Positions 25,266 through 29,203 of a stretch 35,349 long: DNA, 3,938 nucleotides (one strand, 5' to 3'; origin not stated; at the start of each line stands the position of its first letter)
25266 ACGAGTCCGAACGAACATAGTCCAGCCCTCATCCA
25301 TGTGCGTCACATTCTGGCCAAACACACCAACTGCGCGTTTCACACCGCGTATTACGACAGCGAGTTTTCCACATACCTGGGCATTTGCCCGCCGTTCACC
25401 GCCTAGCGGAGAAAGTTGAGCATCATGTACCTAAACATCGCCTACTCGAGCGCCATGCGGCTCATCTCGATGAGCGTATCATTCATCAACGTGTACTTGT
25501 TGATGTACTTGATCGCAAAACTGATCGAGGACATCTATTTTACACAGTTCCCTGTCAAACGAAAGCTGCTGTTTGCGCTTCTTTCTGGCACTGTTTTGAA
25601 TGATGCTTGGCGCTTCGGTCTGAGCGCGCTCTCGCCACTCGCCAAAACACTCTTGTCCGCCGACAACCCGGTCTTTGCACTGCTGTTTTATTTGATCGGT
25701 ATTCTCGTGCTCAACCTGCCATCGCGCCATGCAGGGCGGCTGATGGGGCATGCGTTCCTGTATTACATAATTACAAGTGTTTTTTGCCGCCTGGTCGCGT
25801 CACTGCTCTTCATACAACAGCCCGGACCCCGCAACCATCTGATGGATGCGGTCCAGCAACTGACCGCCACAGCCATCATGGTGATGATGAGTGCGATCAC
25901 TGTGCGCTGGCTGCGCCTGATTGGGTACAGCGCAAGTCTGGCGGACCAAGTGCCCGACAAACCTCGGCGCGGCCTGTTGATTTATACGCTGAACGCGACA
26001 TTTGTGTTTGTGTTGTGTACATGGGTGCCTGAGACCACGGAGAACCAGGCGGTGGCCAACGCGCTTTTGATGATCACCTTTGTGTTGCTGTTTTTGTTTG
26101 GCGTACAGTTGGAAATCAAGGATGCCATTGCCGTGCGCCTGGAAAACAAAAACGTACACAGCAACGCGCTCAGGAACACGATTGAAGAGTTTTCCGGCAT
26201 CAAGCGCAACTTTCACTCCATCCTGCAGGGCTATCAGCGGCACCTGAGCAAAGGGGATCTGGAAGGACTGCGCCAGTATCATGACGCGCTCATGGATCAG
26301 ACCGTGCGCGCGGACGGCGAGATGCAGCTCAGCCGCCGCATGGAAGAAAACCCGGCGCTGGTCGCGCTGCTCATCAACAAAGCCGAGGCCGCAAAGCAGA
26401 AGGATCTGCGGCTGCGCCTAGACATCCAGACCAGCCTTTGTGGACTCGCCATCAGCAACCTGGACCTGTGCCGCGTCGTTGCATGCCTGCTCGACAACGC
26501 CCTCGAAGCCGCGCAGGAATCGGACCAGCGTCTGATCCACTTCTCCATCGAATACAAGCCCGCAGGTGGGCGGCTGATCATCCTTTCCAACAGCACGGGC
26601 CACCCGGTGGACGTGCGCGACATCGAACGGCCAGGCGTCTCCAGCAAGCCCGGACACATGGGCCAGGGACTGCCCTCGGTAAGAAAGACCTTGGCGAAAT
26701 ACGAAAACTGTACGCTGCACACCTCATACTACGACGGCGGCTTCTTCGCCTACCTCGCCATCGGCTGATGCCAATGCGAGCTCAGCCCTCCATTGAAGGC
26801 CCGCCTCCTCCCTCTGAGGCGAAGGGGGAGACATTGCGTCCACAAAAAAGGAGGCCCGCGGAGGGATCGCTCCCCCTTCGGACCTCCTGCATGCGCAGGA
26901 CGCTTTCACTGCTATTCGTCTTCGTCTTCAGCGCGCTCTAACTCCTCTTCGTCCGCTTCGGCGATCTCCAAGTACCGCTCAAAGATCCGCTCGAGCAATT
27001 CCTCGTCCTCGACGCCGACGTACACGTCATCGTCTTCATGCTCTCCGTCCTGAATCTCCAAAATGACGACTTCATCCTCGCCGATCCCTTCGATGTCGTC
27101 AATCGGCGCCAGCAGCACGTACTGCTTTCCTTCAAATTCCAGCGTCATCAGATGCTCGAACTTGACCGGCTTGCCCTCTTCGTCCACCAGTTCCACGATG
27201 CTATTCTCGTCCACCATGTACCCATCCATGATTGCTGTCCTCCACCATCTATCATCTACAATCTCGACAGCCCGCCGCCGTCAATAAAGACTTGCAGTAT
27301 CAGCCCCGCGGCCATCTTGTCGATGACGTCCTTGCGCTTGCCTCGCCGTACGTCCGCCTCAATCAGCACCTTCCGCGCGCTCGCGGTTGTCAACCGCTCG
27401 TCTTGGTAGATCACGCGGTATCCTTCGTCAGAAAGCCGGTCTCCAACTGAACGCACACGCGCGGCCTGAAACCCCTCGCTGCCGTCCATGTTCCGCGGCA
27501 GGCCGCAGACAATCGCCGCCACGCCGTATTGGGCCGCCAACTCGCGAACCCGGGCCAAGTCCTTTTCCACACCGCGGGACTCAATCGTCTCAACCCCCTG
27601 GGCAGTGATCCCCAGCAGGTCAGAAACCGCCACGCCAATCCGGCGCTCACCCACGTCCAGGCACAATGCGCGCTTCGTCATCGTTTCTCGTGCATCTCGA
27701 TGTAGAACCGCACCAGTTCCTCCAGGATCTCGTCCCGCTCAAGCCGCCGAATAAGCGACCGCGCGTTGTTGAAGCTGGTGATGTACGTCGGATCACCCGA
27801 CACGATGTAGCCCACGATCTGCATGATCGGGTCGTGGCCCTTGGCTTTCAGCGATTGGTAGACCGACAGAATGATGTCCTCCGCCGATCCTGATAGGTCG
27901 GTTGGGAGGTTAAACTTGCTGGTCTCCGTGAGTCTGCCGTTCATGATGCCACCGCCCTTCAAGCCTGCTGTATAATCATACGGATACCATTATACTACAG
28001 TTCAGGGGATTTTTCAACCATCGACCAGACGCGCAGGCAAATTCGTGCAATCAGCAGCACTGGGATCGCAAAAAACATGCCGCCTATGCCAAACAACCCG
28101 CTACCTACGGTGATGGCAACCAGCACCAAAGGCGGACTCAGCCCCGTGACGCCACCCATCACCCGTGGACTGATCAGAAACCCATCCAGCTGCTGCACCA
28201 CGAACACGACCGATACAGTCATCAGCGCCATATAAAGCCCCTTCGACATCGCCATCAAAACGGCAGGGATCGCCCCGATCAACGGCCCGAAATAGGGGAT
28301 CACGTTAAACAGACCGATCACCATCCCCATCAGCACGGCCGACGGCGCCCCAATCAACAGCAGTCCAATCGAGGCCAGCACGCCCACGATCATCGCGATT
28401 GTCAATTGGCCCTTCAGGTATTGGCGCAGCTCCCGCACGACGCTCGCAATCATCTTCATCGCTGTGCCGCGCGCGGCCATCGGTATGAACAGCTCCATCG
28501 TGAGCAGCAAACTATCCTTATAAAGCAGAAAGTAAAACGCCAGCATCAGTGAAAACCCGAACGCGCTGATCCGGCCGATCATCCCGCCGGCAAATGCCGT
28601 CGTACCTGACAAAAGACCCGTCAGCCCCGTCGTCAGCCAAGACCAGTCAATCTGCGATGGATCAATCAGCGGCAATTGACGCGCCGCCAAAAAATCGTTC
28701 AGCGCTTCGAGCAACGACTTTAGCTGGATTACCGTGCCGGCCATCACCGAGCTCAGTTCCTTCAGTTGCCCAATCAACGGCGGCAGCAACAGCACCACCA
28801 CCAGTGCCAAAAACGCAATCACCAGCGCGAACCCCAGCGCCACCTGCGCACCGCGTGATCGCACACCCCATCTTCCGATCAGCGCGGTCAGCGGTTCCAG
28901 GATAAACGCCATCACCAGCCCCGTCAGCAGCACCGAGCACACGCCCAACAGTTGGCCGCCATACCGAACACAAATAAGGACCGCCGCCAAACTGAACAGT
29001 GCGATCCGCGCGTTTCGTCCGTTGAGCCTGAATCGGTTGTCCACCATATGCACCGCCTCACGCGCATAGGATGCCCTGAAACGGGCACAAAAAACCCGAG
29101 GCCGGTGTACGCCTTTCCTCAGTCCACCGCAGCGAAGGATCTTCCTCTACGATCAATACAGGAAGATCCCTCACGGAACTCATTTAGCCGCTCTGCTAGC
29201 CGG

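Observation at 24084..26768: Tandem paralogous membrane kinase-like proteins next to spo0A with complementary loss of catalytic motifs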

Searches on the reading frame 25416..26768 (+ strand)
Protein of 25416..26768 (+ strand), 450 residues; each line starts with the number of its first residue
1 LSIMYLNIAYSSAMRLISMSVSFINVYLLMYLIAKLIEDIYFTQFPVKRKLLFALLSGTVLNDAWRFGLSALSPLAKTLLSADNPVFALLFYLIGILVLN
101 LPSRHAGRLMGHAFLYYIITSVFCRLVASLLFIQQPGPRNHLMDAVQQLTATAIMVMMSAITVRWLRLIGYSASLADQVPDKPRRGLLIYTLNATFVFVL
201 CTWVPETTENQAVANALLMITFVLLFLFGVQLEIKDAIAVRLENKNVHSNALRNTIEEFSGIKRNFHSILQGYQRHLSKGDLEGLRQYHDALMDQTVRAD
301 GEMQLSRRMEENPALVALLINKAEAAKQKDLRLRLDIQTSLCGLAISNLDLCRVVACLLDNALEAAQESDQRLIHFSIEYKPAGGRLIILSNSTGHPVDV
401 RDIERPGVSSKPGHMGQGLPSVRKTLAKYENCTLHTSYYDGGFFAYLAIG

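Call 3: search_protein_families(library=pfam, proteins=[window:25416-26768:+], max_evalue=1)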
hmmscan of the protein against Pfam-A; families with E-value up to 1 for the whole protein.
window:25416-26768:+ (450 aa): 4 families
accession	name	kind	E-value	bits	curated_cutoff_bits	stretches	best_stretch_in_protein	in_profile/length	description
PF14501.12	HATPase_c_5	-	1.8e-11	44.3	22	1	347-448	2-100/102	GHKL domain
PF02518.31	HATPase_c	-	0.0023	18.8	26.4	1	350-430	5-88/111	Histidine kinase-, DNA gyrase B-, and HSP90-like ATPase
PF13664.11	DUF4149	-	0.013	16.2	24.6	1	94-166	18-87/102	Domain of unknown function (DUF4149)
PF04960.20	Glutaminase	-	0.077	12.6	27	0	285-367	116-199/286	Glutaminase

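Call 4: search_protein_families(library=ncbifam, proteins=[window:25416-26768:+], max_evalue=1)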
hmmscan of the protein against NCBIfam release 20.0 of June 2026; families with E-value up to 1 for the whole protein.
window:25416-26768:+ (450 aa): 4 families
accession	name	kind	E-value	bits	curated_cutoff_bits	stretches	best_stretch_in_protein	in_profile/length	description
NF046015.1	HisKinAgrCStaph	equivalog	5.9e-09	35.6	500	1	258-444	222-410/414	quorum-sensing sensor histidine kinase AgrC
NF008298.1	PRK11086.1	subfamily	4.4e-08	32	520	1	241-429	322-503/529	DcuS/MalK family sensor histidine kinase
NF047794.1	HisKinPtgB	equivalog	0.0089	14.3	1000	1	326-421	531-624/656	two-component system sensor histidine kinase PgtB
NF038334.1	malate_HK_MalK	exception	0.036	12.7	800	1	238-437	319-511/533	malate sensor histidine kinase MalK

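Call 13: find_homologous_proteins(query=window:25416-26768:+)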
Query window:25416-26768:+ (450 aa): 11 proteins with E <= 0.001 among 8000 candidates.
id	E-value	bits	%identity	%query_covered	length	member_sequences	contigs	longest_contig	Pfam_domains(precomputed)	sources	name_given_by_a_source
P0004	1.7e-292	987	100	99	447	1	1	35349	PF14501.13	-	-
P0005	1.6e-182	625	63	99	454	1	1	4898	PF14501.13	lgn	-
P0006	1.9e-179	615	64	99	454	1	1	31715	PF14501.13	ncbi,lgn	-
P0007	2.2e-84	302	38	99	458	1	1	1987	PF02518.32,PF14501.13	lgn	-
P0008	1.4e-80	289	37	97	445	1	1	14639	PF14689.12,PF14501.13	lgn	-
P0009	1.4e-80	289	36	99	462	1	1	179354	PF14501.13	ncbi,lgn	-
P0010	9.1e-74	267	35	96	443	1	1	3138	PF02518.32,PF14501.13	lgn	-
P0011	4.3e-71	258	34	98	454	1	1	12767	PF14689.12,PF02518.32,PF14501.13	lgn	-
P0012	6.0e-71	258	35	95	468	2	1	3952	PF14501.13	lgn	-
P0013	1.5e-67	246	34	93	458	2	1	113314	PF14689.12,PF14501.13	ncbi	-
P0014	8.2e-47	178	28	94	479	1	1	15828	PF14689.12,PF14501.13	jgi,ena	-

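Call 16: find_encoding_contigs(protein=P0009, flank=6000, max_places=3)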
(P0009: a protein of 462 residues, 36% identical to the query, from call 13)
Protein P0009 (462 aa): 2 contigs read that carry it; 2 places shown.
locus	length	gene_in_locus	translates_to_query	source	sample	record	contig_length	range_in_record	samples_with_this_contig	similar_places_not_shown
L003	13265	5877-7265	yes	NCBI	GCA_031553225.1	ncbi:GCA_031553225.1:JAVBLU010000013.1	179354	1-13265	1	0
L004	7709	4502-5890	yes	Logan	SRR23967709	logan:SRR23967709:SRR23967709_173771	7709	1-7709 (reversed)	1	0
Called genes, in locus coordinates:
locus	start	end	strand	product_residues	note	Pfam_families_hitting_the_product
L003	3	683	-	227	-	?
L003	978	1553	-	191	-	PF02525:Flavodoxin_2, PF03358:FMN_red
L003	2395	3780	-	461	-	PF02518:HATPase_c (weak), PF14501:HATPase_c_5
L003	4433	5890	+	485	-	-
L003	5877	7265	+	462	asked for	PF14501:HATPase_c_5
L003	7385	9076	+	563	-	PF13682:CZB, PF00672:HAMP (weak), PF00015:MCPsignal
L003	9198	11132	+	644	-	PF00989:PAS (weak), PF13426:PAS_9 (weak), PF13487:HD_5, PF01966:HD, PF08448:PAS_4, PF13426:PAS_9 (weak), PF01966:HD, PF13487:HD_5, +1 more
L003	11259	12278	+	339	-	PF01073:3Beta_HSD, PF01370:Epimerase, PF02719:Polysacc_synt_2, PF04321:RmlD_sub_bind, PF13460:NAD_binding_10, PF16363:GDP_Man_Dehyd, PF07993:NAD_binding_4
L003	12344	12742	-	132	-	PF12788:YmaF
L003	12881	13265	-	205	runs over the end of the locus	-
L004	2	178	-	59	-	?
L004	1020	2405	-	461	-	PF02518:HATPase_c (weak), PF14501:HATPase_c_5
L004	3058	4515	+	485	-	-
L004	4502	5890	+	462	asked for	PF14501:HATPase_c_5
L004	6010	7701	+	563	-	PF13682:CZB, PF00672:HAMP (weak), PF00015:MCPsignal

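Call 17: find_encoding_contigs(protein=P0013, flank=6000, max_places=3)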
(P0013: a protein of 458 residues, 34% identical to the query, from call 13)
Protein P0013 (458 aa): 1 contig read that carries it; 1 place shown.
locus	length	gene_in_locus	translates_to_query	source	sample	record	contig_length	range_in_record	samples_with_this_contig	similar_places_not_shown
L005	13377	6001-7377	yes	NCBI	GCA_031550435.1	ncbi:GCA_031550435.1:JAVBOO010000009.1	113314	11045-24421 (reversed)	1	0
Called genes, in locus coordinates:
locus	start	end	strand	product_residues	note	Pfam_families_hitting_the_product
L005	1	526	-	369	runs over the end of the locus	PF00483:NTP_transferase, PF24894:Hexapep_GlmU, PF25084:LbH_EIF2B, PF25087:GMPPB_C (weak)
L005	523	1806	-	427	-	PF00483:NTP_transferase, PF25084:LbH_EIF2B, PF24894:Hexapep_GlmU, PF25087:GMPPB_C, PF00132:Hexapep (faint), PF25247:LbH_GLGC (weak)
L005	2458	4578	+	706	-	PF00128:Alpha-amylase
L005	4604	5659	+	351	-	PF00072:Response_reg, PF13487:HD_5, PF01966:HD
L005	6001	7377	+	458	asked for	PF14689:SPOB_a (weak), PF14501:HATPase_c_5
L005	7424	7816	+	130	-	PF00072:Response_reg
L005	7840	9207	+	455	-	PF14501:HATPase_c_5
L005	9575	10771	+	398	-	PF13527:Acetyltransf_9, PF00583:Acetyltransf_1 (faint), PF17668:Acetyltransf_17, PF13530:SCP2_2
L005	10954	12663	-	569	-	PF00082:Peptidase_S8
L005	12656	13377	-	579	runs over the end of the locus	PF18425:CspB_prodomain, PF00082:Peptidase_S8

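Call 18: find_encoding_contigs(protein=P0008, flank=6000, max_places=3)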
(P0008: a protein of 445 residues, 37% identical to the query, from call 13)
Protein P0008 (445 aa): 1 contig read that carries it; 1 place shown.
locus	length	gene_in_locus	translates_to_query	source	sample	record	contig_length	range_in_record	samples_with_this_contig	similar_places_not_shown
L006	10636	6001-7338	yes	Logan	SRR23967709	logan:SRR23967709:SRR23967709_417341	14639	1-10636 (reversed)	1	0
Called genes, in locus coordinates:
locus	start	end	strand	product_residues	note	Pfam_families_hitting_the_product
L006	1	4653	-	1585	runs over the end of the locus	-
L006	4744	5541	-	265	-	-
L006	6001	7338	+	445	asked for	PF14689:SPOB_a (faint), PF14501:HATPase_c_5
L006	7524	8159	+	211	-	PF00440:TetR_N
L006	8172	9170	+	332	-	PF04909:Amidohydro_2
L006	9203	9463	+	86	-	PF10078:DUF2316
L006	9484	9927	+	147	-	PF12663:DUF3788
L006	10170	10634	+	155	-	?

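Call 71: predict_structure(alignment_id=A2)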
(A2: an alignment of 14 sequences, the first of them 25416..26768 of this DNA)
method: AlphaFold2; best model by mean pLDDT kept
length: 450 residues; sequences in the alignment: 14
mean_pLDDT: 76.8   pTM: 0.69
mean pLDDT of the five models: 76.8, 75.8, 75.4, 74.4, 74.2
residues with pLDDT >= 90: 30; 70-90: 297; 50-70: 104; < 50: 19
segments of 3 or more residues with pLDDT < 50: 174-180, 294-299
pLDDT, mean of each block of 10 residues (from residue 1): 59 80 87 85 79 85 63 60 77 86 71 89 87 71 82 88 75 50 75 89 85 89 88 73 70 58 59 81 78 51 66 87 86 81 84 89 84 85 79 79 67 66 75 76 81
secondary structure, 60 per line:
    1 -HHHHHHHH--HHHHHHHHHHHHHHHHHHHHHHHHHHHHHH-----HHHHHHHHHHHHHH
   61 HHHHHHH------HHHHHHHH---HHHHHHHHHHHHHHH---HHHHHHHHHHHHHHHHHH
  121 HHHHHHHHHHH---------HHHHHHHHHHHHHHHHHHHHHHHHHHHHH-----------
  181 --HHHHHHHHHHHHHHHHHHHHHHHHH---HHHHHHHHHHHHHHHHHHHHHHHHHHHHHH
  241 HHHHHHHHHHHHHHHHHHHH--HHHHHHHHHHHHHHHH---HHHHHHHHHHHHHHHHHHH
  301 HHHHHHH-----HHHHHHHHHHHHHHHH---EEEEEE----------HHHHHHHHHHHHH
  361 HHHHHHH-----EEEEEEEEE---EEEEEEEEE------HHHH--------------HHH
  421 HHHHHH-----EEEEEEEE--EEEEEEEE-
elements in order: H2-9 H12-41 H47-67 H74-81 H85-99 H103-131 H141-169 H183-207 H211-260 H263-278 H282-307 H313-328 E332-337 H348-367 E373-381 E385-393 H400-403 H418-426 E432-439 E442-449

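Call 91: fold_search(model_id=the predicted structure, library=pdb)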
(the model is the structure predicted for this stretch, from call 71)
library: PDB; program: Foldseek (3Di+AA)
matches with E <= 10: 574; with E <= 0.001: 113
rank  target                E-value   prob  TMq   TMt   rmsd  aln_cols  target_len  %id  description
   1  6e95_A                3.5e-08  1.00  0.27  0.49  18.2       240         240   18  Chimeric structure of Saccharomyces cerevisiae GCN4 leucine zipper fused to Staphylococcus aureus AgrC cytoplasmic his (released 2019-02-27)
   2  6e52_A                4.0e-08  1.00  0.26  0.48  18.2       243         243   18  Chimeric structure of Saccharomyces cerevisiae GCN4 leucine zipper fused to Staphylococcus aureus AgrC cytoplasmic his (released 2019-02-27)
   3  6e52_B                7.8e-07  1.00  0.25  0.47  17.1       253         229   15  Chimeric structure of Saccharomyces cerevisiae GCN4 leucine zipper fused to Staphylococcus aureus AgrC cytoplasmic his (released 2019-02-27)
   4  4bxi                  1.0e-05  1.00  0.27  0.79   2.9       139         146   20  Crystal structure of ATP binding domain of AgrC from Staphylococcus aureus (released 2014-06-04)
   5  8vc9_D                1.2e-05  1.00  0.27  0.31  17.8       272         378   16  Hybrid response regulator LvrB from Leptospira / phosphorylated REC form (released 2024-12-18)
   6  6dk7_B                1.2e-05  1.00  0.23  0.43  15.9       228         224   14  RetS histidine kinase region with cobalt (released 2019-03-20)
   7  8vc9_A                1.2e-05  1.00  0.25  0.30  18.8       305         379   15  Hybrid response regulator LvrB from Leptospira / phosphorylated REC form (released 2024-12-18)
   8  8vc9_B                1.5e-05  1.00  0.28  0.34  18.6       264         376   14  Hybrid response regulator LvrB from Leptospira / phosphorylated REC form (released 2024-12-18)
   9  8vc9_C                1.5e-05  1.00  0.25  0.30  17.8       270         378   17  Hybrid response regulator LvrB from Leptospira / phosphorylated REC form (released 2024-12-18)
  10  4gcz_A                2.1e-05  1.00  0.27  0.33  16.4       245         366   17  Structure of a blue-light photoreceptor (released 2013-06-19)
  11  3a0t                  2.6e-05  1.00  0.27  0.75   2.5       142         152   18  Catalytic domain of histidine kinase ThkA (TM1359) in complex with ADP and Mg ion (trigonal) (released 2009-10-20)
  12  6rgy_B                2.8e-05  1.00  0.26  0.47  15.3       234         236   15  Revisiting pH-gated conformational switch. Complex HK853-RR468 pH 7.5 (released 2020-02-19)
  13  6rh0_B                2.9e-05  1.00  0.26  0.48  15.2       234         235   15  Revisiting pH-gated conformational switch. Complex HK853-RR468 pH 5.5 (released 2020-02-19)
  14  8vc9_E                2.9e-05  1.00  0.28  0.33  18.5       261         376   16  Hybrid response regulator LvrB from Leptospira / phosphorylated REC form (released 2024-12-18)
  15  6rgz_A                3.0e-05  1.00  0.27  0.48  15.8       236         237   15  Revisiting pH-gated conformational switch. Complex HK853-RR468 pH 6.5 (released 2020-02-19)
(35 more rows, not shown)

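Call 93: search_solved_structures(query=window:25416-26768:+, max_evalue=1, show_alignments=1)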
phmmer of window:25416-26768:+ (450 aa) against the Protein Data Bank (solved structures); distinct sequences matched with E-value up to 1: 5.
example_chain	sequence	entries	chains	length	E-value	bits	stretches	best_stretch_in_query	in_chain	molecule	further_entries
6e52_A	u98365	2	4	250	9.8e-08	34.5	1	258-445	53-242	Staphylococcus aureus AgrC histidine kinase module fused to Saccharomyces cerevisiae GCN4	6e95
4bxi_A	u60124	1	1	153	3e-06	29.7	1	318-445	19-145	ACCESSORY GENE REGULATOR PROTEIN C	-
7n0e_B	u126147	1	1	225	0.73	11.9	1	350-408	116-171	Histidine kinase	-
6dk7_A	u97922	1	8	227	0.75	11.9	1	350-408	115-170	RetS (Regulator of Exopolysaccharide and Type III Secretion)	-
6dk8_A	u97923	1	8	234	0.79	11.8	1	350-408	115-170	RetS (Regulator of Exopolysaccharide and Type III Secretion)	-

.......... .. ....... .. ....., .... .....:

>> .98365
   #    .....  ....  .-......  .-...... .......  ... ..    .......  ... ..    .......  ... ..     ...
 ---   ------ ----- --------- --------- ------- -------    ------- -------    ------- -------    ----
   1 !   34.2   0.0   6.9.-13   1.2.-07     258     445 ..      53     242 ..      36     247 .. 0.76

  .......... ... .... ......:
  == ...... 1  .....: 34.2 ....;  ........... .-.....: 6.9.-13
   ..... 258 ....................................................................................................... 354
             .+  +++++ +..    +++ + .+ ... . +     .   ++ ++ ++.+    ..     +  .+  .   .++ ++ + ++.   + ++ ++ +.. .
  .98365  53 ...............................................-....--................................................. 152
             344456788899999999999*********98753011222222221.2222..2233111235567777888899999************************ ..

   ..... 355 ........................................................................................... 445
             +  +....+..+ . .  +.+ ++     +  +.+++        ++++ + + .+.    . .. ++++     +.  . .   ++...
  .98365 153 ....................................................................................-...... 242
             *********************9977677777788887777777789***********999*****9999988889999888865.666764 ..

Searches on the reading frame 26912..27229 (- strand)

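Call 52: search_protein_families(library=pfam, proteins=[window:26912-27229:-], max_evalue=0.001)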
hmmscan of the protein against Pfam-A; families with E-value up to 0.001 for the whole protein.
window:26912-27229:- (105 aa): 1 family
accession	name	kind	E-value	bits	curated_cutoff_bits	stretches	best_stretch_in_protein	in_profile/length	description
PF06949.16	DUF1292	-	8.8e-15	55.8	24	1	17-90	1-74/75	Protein of unknown function (DUF1292)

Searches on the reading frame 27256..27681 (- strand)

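Call 52: search_protein_families(library=pfam, proteins=[window:27256-27681:-], max_evalue=0.001)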
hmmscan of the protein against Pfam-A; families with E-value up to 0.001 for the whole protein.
window:27256-27681:- (141 aa): 1 family
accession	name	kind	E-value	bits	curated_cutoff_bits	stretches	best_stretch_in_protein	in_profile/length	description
PF03652.20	RuvX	-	2.9e-39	134.9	29.2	1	4-134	2-133/134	Holliday junction resolvase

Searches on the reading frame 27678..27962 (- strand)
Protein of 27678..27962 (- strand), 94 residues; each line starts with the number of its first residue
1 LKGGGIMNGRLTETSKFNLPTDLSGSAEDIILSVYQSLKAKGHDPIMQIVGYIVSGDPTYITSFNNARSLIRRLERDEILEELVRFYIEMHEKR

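Call 52: search_protein_families(library=pfam, proteins=[window:27678-27962:-], max_evalue=0.001)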
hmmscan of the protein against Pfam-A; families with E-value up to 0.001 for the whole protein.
window:27678-27962:- (94 aa): 1 family
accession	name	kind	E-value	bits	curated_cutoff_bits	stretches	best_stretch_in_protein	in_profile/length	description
PF06135.17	IreB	-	1e-32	112.6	25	1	13-89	2-78/78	IreB regulatory phosphoprotein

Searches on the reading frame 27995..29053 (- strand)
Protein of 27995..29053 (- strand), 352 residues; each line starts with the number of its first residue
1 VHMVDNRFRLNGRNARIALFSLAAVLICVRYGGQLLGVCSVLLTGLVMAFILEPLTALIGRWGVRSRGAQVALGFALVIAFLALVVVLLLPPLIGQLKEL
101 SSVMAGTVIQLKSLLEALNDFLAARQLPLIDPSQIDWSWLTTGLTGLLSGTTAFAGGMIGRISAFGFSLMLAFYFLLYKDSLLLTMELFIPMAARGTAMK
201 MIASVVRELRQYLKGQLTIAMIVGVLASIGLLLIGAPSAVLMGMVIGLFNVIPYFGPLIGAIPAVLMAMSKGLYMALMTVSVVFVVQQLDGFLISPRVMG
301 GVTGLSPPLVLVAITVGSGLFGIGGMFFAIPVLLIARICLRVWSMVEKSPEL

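Call 52: search_protein_families(library=pfam, proteins=[window:27995-29053:-], max_evalue=0.001)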
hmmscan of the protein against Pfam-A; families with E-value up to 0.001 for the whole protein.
window:27995-29053:- (352 aa): 1 family
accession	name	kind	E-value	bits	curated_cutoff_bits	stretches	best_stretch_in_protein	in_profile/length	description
PF01594.21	AI-2E_transport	-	4e-47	161.4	34.3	1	37-343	20-326/327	AI-2E family transporter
